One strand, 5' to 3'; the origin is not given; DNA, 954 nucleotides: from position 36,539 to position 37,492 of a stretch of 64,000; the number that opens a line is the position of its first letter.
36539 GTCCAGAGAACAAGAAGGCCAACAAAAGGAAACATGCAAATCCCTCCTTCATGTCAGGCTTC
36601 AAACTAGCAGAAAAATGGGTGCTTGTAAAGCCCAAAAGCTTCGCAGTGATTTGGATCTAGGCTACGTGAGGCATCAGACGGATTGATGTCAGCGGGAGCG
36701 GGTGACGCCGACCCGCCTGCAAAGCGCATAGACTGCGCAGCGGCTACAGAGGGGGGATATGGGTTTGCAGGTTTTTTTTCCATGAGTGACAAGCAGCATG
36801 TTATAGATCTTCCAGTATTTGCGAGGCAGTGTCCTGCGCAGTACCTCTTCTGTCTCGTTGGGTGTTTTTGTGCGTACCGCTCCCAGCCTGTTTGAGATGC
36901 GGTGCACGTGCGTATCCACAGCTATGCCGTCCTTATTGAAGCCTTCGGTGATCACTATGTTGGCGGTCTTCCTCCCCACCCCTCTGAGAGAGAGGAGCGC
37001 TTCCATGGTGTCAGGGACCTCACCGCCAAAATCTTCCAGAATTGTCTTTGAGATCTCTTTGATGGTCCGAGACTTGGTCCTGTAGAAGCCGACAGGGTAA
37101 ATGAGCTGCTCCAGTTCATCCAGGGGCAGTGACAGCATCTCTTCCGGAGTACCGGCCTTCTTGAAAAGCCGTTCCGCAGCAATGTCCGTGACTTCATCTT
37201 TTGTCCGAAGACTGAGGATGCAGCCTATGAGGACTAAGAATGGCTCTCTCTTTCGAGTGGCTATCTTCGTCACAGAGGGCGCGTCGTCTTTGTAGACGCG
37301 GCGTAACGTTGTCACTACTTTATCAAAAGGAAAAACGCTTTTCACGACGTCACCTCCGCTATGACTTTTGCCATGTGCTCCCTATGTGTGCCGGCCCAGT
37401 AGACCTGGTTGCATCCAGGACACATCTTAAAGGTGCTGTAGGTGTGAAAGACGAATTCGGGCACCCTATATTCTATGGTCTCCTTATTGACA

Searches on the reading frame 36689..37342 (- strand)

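Call 70: search_protein_families(library=pfam, proteins=[window:36689-37342:-], max_evalue=0.00001)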
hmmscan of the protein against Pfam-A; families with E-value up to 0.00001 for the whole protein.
window:36689-37342:- (217 aa): 2 families
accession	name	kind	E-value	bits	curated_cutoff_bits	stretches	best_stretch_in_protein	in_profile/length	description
PF00730.31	HhH-GPD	-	1.2e-25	90.4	26.2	1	39-173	1-107/108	HhH-GPD superfamily base excision DNA repair protein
PF00633.29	HHH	-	6.1e-07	29.4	24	1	105-130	2-27/30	Helix-hairpin-helix motif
